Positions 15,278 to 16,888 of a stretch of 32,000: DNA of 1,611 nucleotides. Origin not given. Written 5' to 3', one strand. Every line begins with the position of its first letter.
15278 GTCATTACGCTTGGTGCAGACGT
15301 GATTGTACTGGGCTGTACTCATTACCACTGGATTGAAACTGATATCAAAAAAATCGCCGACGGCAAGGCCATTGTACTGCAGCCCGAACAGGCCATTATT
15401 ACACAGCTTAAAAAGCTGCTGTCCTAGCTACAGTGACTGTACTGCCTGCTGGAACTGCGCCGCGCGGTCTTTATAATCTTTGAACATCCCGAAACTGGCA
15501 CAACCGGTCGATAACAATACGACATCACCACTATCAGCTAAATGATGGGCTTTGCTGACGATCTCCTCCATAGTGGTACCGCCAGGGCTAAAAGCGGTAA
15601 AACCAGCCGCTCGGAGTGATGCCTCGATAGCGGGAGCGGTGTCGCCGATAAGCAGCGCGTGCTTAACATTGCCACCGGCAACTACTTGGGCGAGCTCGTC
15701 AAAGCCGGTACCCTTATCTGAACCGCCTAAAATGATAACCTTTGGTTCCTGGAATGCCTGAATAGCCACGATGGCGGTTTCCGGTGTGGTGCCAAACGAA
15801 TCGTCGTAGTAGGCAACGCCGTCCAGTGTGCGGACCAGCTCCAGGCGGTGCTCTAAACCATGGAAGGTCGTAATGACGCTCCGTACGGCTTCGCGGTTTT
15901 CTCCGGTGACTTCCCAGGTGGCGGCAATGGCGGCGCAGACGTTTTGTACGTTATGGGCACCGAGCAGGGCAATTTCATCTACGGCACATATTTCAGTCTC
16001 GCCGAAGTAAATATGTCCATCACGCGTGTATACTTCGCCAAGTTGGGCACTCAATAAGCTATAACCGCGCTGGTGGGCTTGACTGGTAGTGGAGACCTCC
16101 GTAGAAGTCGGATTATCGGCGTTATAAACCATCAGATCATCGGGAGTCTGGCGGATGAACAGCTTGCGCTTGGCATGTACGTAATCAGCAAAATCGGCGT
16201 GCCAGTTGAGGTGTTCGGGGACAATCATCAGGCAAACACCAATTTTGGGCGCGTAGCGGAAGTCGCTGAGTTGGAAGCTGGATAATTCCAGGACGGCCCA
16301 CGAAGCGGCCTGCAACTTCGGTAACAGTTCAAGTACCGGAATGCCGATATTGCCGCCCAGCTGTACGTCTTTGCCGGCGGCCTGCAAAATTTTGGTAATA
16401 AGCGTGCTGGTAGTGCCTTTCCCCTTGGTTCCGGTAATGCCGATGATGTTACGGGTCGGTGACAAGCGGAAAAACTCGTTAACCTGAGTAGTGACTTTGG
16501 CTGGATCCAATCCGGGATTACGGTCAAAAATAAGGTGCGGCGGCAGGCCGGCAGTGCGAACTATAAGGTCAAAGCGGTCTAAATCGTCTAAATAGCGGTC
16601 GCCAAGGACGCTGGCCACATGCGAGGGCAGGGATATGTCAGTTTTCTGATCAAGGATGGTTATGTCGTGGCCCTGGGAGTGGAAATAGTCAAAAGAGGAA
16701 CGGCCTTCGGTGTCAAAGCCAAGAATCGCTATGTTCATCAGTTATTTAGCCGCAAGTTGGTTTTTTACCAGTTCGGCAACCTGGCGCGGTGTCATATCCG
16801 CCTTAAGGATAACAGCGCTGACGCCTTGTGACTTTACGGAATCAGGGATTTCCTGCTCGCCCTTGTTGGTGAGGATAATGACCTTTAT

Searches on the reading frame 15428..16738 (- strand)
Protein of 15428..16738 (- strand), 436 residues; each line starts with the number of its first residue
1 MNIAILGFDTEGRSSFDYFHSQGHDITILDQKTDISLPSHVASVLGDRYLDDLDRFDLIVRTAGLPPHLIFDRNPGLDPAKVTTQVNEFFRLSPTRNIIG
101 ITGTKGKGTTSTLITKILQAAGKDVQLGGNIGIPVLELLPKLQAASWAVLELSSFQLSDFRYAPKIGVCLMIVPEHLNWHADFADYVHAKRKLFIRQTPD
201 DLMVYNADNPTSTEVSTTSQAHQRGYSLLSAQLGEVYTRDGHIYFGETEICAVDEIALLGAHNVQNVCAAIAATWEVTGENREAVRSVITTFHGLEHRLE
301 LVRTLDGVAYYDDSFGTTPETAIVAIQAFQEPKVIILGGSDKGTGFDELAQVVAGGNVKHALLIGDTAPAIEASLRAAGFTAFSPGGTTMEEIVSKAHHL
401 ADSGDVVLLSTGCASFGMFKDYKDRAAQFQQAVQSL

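Call 11: search_protein_families(library=pfam, proteins=[window:15428-16738:-], max_evalue=0.01)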
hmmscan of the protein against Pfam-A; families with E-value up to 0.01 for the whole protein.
window:15428-16738:- (436 aa): 3 families
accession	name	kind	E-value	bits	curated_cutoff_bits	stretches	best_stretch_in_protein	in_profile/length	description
PF08245.18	Mur_ligase_M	-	9.7e-25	88.1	24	1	101-273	1-199/200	Mur ligase middle domain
PF02875.26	Mur_ligase_C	-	9.5e-13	49.5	28.4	1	297-410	1-124/127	Mur ligase, glutamate ligase domain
PF21799.2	MurD-like_N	-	0.0045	17.7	27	0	2-66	2-70/88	Mur ligase MurD-like, N-terminal domain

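Call 27: find_related_loci(query=window:15428-16738:-, collection=genome_contigs, flank=10000)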
Query window:15428-16738:- (436 aa) in genome_contigs; peptide patterns used: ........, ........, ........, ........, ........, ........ (x = any residue, [..] = any of these).
120 stretches matched a pattern; 47 encode a relative of the query (tblastn E <= 1e-3); 47 distinct loci.
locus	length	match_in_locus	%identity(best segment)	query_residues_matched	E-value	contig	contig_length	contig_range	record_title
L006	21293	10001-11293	62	1-436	0e+0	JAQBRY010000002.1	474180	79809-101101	MAG: Candidatus Saccharibacteria bacterium isolate RYN_413 scaffold_288720, whole genome shotgun sequence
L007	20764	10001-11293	62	1-436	2e-178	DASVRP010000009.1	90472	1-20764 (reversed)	MAG TPA_asm: Candidatus Saccharimonadales bacterium isolate SMAG_U3239 k141_221219, whole genome shotgun sequence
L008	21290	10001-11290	60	1-436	2e-173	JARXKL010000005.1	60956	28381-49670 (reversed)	MAG: Patescibacteria group bacterium isolate bin04 NODE_116_length_60956_cov_15.869707, whole genome shotgun sequence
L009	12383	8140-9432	60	1-436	2e-172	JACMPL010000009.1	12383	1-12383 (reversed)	MAG: Candidatus Saccharibacteria bacterium isolate LF-bin-340 FL-bin-340-contig-k141_456334, whole genome shotgun sequen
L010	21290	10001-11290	59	1-436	1e-171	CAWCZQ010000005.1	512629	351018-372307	MAG: uncultured Candidatus Saccharibacteria bacterium isolate MFD01721.bin.1.119 genome assembly, contig: contig_52470,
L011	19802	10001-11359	60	1-436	8e-171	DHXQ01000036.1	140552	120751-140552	MAG TPA_asm: Candidatus Saccharibacteria bacterium UBA5152 UBA5152_contig_2007, whole genome shotgun sequence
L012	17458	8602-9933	59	1-436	2e-168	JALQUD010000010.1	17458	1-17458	MAG: Candidatus Saccharimonadia bacterium isolate DFJ.1 NODE_10_length_17458_cov_4.170589, whole genome shotgun sequence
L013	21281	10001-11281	60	1-433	3e-163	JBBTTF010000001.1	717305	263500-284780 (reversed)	MAG: Patescibacteria group bacterium isolate H32-bin025_1 H32_bin025_1_000000000001, whole genome shotgun sequence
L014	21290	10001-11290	55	1-436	4e-159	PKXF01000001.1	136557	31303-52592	MAG: Candidatus Saccharibacteria bacterium isolate palsa_1325 73.20120500_P26.46_contig_1698, whole genome shotgun seque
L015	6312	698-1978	57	1-431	5e-159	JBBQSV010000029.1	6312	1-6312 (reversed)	MAG: Candidatus Saccharimonadales bacterium isolate Co_metawrap_1778 Cmw_1778_k141_7840194_length_6312_cov_9.9942, whole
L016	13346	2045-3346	51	1-436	6e-147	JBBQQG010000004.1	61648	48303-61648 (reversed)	MAG: Candidatus Saccharimonadales bacterium isolate Co_metawrap_1565 Cmw_1565_k141_11310247_length_61648_cov_9.9994, who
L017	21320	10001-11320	53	1-435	1e-146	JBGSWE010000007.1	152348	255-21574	MAG: Candidatus Saccharimonadales bacterium isolate JTS-AC474 k141_1338260, whole genome shotgun sequence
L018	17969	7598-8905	54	1-431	1e-146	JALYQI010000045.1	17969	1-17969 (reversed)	MAG: bacterium isolate MDV bin59 SD1454-56_k127_1857211, whole genome shotgun sequence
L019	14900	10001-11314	54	1-433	3e-149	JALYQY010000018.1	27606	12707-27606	MAG: bacterium isolate MDV bin75 SD1454-56_k127_2159863, whole genome shotgun sequence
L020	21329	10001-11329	51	1-436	2e-142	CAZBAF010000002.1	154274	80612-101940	MAG TPA_asm: uncultured Candidatus Saccharibacteria bacterium isolate SRP144015_co1_11 genome assembly, contig: NODE_53_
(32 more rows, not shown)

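Call 103: search_protein_families(library=pfam, proteins=[L017:3380-4336:-, L017:1900-3360:-, L020:2874-4316:-], max_evalue=0.1)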
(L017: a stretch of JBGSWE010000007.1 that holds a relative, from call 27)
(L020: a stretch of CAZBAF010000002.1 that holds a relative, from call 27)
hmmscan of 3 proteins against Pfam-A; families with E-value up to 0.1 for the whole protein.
L017:3380-4336:- (318 aa): 26 families (the best 25 are shown)
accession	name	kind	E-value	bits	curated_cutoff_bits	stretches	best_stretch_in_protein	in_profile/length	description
PF19111.5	DUF5798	-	0.00012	22.6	27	1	63-112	4-52/89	Family of unknown function (DUF5798)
PF23991.1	DUF7310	-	0.00046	21.1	40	1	55-103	19-65/83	Coiled-coil region of unknown function (DUF7310)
PF10779.14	XhlA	-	0.0028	18.2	34.7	0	88-111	3-26/67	Haemolysin XhlA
PF19191.5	HEF_HK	-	0.0029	18.5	24.1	0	148-189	15-52/67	HEF_HK domain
PF16526.10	CLZ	-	0.003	18.4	26.7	0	78-111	20-53/71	C-terminal leucine zipper domain of cyclic nucleotide-gated channels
PF04513.17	Baculo_PEP_C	-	0.003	18.1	38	0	32-109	35-112/140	Baculovirus polyhedron envelope protein, PEP, C terminus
PF08702.15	Fib_alpha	-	0.0063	17.2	29.9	0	33-112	33-111/143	Fibrinogen alpha/beta chain family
PF00170.26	bZIP_1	-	0.0077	16.7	27.6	0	75-112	26-63/64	bZIP transcription factor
PF16740.10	SKA2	-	0.011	15.9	30.1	0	26-84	36-93/110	Spindle and kinetochore-associated protein 2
PF14712.11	Snapin_Pallidin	-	0.022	15.7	29.6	0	45-108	26-88/89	Snapin/Pallidin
PF05531.17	NPV_P10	-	0.032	15.2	29.8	0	34-98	10-65/75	Nucleopolyhedrovirus P10 protein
PF04102.17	SlyX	-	0.034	15.2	30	0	146-194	8-56/67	SlyX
PF13166.12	AAA_13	-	0.034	13.3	36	1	27-113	309-454/713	AAA domain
PF05377.16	FlaC_arch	-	0.036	14.9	27.8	0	80-113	5-38/55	Flagella accessory protein C (FlaC)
PF07889.17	DUF1664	-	0.037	14.5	34.6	0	49-112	55-117/124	Protein of unknown function (DUF1664)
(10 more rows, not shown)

L017:1900-3360:- (486 aa): 0 families

L020:2874-4316:- (480 aa): 2 families
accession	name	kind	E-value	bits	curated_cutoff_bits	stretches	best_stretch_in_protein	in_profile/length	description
PF21827.1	New_glue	-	0.0001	22.4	31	1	27-89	5-66/94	New glue protein family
PF06933.16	SSP160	-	0.083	11.6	25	0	50-92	283-323/758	Special lobe-specific silk protein SSP160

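Call 104: search_protein_families(library=padloc, proteins=[L017:3380-4336:-, L020:2874-4316:-], max_evalue=0.01)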
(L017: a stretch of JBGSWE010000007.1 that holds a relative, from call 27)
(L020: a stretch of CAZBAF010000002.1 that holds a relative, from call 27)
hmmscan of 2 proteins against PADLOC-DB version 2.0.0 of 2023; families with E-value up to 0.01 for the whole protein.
L017:3380-4336:- (318 aa): 9 families
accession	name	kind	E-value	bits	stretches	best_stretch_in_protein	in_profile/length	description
PDLC00551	JetC2|JetC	-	0.00019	17.4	1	6-157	868-1015/1365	DUF3584 domain; MukB-like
PDLC03865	LmuB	-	0.0002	17.7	1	25-165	540-662/1007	-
PDLC03860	LmuB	-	0.00024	17.8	1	4-186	205-354/565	-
PDLC03841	LeoBC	-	0.00039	17.7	1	130-266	384-507/601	-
PDLC04886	PDC-S06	-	0.00057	16.8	1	5-192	287-471/727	-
PDLC03863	LmuB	-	0.00064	16.5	0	5-104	348-446/610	-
PDLC00550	JetC2|JetC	-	0.00068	15.4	1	13-116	869-970/1355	DUF3584 domain; MukB-like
PDLC03859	LmuB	-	0.0029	14.9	1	4-112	380-486/611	-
PDLC00256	LmuB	-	0.0051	13.6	1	32-203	199-362/563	AAA ATPase domain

L020:2874-4316:- (480 aa): 0 families

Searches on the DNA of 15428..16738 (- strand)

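Call 42: search_rna_families(sources=[L020, L022, L017], threshold=gathering)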
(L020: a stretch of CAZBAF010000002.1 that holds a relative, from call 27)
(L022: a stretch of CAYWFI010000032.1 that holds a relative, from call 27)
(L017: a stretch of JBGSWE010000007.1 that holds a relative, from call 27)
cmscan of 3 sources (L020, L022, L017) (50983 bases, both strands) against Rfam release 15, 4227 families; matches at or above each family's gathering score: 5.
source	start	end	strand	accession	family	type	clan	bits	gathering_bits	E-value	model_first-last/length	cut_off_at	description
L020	13118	13191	+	RF00005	tRNA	Gene; tRNA;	CL00001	72.7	29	4.4e-14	1-71/71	no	tRNA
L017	14917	14990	+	RF00005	tRNA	Gene; tRNA;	CL00001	72.5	29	5.2e-14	1-71/71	no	tRNA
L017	20252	20324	+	RF00005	tRNA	Gene; tRNA;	CL00001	68.9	29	5.2e-13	1-71/71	no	tRNA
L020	19134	19207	+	RF00005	tRNA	Gene; tRNA;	CL00001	65.3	29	4.8e-12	1-71/71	no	tRNA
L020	17575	17646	+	RF00005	tRNA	Gene; tRNA;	CL00001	63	29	2.1e-11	1-71/71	no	tRNA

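Call 43: search_rna_families(source=L020, start=5250, end=6200, threshold=evalue, max_evalue=10)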
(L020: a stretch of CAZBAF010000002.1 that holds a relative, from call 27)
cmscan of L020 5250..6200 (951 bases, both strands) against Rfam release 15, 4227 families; matches with E-value up to 10: 5.
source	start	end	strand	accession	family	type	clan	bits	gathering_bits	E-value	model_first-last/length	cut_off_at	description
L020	5416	5497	+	RF03600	MIR3627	Gene; miRNA;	-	20.9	64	0.098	1-89/89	no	MIR3627 microRNA precursor family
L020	5416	5499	-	RF03600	MIR3627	Gene; miRNA;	-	20.4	64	0.13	1-89/89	no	MIR3627 microRNA precursor family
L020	5425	5488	-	RF04226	mir-9186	Gene; miRNA;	-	19.5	73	0.76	1-80/80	no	mir-9186 microRNA precursor family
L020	5978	6055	+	RF00802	mir-207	Gene; miRNA;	-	16.7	88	4.7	1-78/78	no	mir-207 microRNA precursor family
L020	6039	6128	-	RF02458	Virus_CITE_3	Cis-reg;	-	14.8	100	4.1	1-122/122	no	Aureusvirus cap-independent translation element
